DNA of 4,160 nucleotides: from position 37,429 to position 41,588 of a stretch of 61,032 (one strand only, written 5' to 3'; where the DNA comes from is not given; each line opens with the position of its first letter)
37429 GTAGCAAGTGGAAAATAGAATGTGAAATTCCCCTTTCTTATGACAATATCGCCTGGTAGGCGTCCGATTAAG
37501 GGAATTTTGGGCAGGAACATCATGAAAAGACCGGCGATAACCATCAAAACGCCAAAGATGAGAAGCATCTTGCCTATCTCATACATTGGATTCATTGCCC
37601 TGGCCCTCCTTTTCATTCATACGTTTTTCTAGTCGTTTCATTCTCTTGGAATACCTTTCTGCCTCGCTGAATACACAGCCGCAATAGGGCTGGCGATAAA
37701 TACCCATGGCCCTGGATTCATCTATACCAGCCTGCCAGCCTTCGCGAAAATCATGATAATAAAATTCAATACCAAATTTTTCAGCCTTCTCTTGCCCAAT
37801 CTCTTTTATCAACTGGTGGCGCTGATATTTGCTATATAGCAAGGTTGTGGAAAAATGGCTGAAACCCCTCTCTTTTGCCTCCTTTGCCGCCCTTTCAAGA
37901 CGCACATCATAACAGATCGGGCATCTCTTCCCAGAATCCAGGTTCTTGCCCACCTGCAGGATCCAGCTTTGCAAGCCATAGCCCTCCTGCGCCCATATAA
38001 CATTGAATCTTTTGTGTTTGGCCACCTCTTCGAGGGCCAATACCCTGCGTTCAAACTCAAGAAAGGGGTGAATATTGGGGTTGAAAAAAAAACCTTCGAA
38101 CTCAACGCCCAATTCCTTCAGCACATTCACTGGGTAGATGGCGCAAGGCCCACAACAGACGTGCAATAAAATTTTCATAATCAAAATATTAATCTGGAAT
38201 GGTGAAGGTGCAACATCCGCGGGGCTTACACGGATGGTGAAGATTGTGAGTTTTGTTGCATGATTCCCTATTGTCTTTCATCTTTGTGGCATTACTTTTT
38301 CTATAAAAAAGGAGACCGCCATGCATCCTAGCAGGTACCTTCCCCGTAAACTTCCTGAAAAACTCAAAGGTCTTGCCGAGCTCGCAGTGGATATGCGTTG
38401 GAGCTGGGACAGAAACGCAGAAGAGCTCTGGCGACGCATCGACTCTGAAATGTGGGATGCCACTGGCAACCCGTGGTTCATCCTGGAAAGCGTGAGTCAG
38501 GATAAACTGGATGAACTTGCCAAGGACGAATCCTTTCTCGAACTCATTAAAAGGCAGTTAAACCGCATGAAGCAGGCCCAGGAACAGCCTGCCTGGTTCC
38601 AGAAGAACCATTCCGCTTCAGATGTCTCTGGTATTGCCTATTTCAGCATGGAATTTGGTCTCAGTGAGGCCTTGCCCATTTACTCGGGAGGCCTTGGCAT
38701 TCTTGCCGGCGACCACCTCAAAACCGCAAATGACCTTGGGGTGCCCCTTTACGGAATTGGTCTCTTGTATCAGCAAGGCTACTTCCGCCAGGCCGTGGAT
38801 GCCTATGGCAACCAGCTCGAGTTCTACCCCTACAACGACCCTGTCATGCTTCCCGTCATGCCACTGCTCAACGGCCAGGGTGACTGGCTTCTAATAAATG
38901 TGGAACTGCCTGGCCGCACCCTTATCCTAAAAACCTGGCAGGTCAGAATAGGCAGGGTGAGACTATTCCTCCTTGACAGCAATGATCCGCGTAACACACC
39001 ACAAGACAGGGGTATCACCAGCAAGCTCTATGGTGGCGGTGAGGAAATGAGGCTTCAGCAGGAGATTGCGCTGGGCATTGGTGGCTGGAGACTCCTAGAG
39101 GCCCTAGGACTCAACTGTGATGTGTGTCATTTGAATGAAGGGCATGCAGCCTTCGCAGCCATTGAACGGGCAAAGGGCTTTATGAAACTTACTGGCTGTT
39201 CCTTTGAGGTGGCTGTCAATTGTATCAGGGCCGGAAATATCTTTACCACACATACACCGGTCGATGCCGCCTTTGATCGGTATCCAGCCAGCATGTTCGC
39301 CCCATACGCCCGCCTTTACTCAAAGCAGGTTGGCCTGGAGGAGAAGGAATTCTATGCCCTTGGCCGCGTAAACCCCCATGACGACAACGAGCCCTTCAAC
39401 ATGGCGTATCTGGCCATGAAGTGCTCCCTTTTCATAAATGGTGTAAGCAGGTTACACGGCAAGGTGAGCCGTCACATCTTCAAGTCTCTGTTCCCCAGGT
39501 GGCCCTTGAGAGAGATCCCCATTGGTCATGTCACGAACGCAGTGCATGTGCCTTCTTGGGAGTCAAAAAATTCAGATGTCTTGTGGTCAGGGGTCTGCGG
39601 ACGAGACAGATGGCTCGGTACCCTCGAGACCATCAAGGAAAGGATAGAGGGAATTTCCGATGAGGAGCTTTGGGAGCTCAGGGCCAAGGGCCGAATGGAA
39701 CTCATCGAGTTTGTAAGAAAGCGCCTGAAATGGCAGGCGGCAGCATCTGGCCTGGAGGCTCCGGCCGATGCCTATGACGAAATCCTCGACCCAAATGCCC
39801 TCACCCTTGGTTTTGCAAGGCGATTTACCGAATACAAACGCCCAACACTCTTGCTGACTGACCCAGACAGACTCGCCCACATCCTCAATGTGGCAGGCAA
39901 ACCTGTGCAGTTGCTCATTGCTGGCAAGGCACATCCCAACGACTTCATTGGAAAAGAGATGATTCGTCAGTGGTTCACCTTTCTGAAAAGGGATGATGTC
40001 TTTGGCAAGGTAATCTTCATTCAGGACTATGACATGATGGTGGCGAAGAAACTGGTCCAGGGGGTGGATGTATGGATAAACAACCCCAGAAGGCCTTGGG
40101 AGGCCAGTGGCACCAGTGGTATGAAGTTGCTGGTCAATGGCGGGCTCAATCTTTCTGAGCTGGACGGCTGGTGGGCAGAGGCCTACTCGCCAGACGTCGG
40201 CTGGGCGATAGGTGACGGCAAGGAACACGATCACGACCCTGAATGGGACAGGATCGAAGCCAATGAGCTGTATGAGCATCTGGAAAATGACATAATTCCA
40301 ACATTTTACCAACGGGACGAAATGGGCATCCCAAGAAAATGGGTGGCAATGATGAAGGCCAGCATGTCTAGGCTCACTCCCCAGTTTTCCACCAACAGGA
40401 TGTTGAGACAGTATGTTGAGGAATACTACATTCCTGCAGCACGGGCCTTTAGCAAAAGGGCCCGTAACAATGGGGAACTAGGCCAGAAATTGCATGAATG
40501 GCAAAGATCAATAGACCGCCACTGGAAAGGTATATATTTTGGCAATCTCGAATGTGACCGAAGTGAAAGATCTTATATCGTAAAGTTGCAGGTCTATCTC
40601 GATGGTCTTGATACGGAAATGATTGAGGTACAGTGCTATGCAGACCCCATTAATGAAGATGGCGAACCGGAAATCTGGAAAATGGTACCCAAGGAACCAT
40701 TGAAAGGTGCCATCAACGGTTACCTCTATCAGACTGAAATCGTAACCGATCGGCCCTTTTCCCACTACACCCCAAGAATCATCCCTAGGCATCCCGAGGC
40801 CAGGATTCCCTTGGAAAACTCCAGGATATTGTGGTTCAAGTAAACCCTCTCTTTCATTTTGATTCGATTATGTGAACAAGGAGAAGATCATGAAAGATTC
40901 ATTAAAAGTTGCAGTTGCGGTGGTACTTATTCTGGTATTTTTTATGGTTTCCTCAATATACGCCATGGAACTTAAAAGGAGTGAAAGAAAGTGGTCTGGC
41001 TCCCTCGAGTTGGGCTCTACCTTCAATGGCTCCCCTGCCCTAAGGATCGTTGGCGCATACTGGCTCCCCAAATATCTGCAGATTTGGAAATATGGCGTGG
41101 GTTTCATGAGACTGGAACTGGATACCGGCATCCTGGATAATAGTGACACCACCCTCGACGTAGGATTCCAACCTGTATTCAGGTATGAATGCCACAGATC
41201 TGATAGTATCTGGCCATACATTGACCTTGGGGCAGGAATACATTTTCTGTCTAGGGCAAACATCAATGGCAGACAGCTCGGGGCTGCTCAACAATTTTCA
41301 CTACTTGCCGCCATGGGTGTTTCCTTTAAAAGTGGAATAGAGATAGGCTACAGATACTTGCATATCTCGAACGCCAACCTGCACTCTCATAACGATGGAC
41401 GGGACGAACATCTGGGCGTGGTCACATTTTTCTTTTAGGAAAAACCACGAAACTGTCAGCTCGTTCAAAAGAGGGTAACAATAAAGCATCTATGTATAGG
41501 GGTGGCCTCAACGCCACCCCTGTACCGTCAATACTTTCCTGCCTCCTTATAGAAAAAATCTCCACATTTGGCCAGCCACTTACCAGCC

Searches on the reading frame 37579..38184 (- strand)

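Call 37: search_protein_families(library=pfam, proteins=[window:37579-38184:-], max_evalue=0.001)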
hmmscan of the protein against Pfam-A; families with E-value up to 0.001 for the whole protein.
window:37579-38184:- (201 aa): 1 family
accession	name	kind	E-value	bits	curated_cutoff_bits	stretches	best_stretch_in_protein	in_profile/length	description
PF02677.20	QueH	-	3.2e-61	206.9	23.5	1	5-176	1-175/175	Epoxyqueuosine reductase QueH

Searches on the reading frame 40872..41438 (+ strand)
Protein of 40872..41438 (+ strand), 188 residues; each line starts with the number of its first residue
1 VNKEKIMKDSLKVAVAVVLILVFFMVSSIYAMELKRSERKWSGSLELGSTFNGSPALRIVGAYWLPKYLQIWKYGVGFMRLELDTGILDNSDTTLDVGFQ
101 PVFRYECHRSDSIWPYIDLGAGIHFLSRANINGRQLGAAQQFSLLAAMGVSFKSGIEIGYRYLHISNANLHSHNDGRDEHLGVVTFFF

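Call 3: search_protein_families(library=pfam, proteins=[window:40872-41438:+], max_evalue=1)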
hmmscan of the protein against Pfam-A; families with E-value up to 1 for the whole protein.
window:40872-41438:+ (188 aa): 1 family
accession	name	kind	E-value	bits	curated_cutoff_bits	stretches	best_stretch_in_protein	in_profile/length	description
PF09411.16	PagL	-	1.9e-18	67.4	23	1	72-180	19-129/136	Lipid A 3-O-deacylase (PagL)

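Call 4: search_protein_families(library=ncbifam, proteins=[window:40872-41438:+], max_evalue=1)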
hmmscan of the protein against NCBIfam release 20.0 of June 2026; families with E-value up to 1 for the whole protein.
window:40872-41438:+ (188 aa): 0 families
